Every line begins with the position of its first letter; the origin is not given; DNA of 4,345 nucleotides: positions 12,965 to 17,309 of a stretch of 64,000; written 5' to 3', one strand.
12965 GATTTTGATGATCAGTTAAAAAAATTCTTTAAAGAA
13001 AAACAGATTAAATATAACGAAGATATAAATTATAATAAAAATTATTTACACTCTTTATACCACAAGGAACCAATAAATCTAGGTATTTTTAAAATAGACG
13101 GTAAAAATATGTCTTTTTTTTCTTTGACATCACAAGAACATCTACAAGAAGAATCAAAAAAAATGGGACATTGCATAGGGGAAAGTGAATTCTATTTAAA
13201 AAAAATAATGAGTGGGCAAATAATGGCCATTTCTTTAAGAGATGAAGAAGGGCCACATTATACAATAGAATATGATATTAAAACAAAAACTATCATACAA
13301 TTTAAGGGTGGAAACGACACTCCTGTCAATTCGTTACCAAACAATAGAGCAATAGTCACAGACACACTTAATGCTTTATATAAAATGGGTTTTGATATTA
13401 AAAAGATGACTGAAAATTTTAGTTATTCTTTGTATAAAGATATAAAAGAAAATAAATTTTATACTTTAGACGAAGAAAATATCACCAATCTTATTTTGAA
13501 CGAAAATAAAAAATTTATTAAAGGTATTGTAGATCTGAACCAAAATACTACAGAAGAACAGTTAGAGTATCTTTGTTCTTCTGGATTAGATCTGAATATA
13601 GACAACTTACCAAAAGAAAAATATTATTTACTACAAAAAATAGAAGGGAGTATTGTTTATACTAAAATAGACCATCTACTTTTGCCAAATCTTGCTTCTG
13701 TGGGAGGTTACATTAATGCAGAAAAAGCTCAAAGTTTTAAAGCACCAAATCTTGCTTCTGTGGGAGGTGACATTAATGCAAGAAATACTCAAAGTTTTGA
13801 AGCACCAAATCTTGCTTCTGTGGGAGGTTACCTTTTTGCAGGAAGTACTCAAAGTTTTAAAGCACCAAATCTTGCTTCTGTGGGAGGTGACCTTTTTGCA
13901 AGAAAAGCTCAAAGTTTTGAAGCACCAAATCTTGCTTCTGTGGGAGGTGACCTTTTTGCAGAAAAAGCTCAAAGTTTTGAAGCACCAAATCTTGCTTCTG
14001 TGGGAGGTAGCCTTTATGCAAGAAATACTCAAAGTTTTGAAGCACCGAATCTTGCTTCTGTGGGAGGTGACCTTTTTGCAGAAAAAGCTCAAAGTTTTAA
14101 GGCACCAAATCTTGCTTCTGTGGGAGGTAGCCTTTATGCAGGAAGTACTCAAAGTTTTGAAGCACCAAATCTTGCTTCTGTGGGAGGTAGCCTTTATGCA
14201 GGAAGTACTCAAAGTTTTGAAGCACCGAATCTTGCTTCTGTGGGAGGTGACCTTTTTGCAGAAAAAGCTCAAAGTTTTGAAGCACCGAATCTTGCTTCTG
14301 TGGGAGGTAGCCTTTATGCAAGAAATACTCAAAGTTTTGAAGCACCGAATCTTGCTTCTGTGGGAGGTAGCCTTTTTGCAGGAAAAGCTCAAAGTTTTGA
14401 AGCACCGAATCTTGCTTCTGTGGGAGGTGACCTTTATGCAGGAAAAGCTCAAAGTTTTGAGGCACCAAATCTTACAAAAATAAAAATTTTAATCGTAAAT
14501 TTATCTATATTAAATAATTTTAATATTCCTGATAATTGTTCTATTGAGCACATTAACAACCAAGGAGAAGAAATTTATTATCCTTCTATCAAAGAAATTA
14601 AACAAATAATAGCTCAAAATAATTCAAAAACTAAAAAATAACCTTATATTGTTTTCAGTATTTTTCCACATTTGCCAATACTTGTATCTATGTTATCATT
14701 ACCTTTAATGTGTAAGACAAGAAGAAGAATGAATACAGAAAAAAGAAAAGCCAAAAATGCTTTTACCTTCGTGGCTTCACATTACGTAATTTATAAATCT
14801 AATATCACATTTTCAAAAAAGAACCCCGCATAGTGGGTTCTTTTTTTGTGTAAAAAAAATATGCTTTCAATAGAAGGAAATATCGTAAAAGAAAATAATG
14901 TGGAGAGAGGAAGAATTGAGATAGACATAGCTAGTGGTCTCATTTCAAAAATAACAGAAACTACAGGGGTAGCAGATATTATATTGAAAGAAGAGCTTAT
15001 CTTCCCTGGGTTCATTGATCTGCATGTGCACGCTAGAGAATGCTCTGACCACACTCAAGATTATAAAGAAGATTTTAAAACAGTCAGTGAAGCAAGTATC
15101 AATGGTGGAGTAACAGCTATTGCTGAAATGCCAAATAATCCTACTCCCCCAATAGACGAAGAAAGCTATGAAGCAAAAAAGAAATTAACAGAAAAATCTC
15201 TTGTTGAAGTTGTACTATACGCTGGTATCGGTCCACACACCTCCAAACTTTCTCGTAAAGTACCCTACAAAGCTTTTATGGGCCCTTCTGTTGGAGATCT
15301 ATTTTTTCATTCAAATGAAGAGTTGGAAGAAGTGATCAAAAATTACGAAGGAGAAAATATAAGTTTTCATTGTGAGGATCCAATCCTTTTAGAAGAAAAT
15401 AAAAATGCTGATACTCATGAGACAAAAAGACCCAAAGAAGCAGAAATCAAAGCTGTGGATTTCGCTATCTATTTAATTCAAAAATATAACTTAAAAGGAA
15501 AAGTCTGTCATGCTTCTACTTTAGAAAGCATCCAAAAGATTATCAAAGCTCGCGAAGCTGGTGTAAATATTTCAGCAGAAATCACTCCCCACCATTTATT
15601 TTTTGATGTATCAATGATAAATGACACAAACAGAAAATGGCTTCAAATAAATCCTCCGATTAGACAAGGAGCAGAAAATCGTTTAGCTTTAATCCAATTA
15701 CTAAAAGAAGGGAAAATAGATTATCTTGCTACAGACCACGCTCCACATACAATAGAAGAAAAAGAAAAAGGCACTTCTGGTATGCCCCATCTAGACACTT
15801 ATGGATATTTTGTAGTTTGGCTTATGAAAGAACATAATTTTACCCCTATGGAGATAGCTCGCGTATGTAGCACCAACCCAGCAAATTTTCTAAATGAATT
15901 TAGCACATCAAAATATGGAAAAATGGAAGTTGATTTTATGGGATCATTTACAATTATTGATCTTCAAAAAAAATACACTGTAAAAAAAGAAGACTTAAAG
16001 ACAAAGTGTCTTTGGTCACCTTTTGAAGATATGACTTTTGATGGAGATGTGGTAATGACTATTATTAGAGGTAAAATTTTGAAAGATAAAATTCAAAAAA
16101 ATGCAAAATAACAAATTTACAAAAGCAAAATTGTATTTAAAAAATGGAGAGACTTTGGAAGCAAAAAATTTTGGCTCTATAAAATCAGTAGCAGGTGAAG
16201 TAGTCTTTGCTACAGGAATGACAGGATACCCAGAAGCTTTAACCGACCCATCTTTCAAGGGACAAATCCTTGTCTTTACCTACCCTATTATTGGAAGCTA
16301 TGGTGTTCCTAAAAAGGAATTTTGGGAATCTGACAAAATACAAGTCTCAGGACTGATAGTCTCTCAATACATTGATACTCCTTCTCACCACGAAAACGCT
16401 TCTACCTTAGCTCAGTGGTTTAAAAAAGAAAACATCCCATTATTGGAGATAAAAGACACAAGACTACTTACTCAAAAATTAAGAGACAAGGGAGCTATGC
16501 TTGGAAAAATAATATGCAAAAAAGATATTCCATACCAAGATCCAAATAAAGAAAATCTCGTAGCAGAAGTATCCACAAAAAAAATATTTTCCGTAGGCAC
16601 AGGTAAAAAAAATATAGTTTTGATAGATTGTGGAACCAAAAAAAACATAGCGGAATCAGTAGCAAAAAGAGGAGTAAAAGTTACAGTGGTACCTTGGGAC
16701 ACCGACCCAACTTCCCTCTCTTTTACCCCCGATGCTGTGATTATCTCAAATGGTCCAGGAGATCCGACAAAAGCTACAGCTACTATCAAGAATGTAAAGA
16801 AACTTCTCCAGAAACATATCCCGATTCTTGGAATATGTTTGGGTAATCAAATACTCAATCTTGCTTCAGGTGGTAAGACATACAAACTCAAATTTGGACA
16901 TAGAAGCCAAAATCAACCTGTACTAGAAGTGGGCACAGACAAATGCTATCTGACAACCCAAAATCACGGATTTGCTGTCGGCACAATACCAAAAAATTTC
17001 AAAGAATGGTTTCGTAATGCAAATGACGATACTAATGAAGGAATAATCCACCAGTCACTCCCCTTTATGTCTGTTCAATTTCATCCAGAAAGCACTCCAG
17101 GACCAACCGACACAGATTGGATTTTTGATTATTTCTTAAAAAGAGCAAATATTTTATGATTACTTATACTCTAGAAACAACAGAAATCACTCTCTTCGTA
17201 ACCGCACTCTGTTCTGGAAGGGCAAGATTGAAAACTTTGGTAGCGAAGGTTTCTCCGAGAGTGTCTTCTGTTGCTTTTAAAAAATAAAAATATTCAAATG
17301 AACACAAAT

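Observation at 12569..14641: LRR-like repeat protein with 13 near-identical 60-bp repeats that vary only at about six code-like codon positions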

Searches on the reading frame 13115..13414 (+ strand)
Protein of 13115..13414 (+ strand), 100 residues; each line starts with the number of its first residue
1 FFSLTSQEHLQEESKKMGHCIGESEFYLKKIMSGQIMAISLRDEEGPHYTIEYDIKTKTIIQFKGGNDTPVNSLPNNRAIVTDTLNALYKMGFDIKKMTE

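Call 103: find_related_loci(query=A7, collection=metagenome_contigs, flank=8000)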
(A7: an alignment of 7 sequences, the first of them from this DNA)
Query A7 (100 aa) in metagenome_contigs; peptide patterns used: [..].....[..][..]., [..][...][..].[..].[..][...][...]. (x = any residue, [..] = any of these).
356 stretches matched a pattern; 1 encode a relative of the query (tblastn E <= 1e-3); 1 distinct loci.
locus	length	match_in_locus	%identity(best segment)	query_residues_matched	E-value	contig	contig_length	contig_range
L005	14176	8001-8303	57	1-100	2e-36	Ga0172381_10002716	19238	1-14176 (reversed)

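Call 104: find_related_loci(query=A7, collection=viral_contigs, flank=8000)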
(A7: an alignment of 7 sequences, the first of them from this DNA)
Query A7 (100 aa) in viral_contigs; peptide patterns used: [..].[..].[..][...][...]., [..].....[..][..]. (x = any residue, [..] = any of these).
151 stretches matched a pattern, but none encodes a relative of the query by tblastn (E <= 1e-3).

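Call 114: search_solved_structures(query=A7, max_evalue=10)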
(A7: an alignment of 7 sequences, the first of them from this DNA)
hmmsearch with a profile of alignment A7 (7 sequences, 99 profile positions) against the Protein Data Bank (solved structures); distinct sequences matched with E-value up to 10: 3.
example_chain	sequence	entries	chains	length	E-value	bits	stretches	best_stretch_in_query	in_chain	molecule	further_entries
7qca_LL0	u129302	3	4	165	0.031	17.4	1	49-88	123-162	60S ribosomal protein L13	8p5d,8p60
1guu_A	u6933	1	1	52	0.87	12.8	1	47-82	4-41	MYB PROTO-ONCOGENE PROTEIN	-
1mbe_A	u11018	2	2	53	0.91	12.7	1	47-82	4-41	MYB PROTO-ONCOGENE PROTEIN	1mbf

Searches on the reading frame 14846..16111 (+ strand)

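Call 25: search_protein_families(library=pfam, proteins=[window:14846-16111:+], max_evalue=0.001)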
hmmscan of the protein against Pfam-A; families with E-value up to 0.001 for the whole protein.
window:14846-16111:+ (421 aa): 2 families
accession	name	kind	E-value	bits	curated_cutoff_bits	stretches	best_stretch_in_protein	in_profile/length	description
PF01979.26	Amidohydro_1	-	6.8e-20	72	25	1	52-412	2-345/345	Amidohydrolase family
PF07969.17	Amidohydro_3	-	3.8e-06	27.1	29.7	0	220-411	310-470/472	Amidohydrolase family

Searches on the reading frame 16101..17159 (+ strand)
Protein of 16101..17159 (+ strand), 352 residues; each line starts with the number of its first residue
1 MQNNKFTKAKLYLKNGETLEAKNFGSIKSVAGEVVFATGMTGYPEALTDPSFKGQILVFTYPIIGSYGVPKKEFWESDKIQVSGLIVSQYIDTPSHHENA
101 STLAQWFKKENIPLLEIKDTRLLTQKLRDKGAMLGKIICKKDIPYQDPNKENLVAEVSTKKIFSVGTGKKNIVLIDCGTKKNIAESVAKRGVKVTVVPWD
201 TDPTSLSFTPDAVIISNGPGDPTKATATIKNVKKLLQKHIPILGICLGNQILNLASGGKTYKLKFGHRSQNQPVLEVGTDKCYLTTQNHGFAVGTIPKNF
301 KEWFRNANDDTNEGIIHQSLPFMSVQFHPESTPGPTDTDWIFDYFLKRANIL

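Call 25: search_protein_families(library=pfam, proteins=[window:16101-17159:+], max_evalue=0.001)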
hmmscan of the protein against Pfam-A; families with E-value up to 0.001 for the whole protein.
window:16101-17159:+ (352 aa): 3 families
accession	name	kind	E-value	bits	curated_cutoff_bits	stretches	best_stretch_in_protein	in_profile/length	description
PF00117.34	GATase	-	4e-56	190.2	22.8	1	173-347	1-189/190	Glutamine amidotransferase class-I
PF00988.28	CPSase_sm_chain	-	7.8e-45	152.2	27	1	11-137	1-126/126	Carbamoyl-phosphate synthase small chain, CPSase domain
PF07722.19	Peptidase_C26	-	9.9e-12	45.5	20.5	1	215-330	81-219/219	Peptidase C26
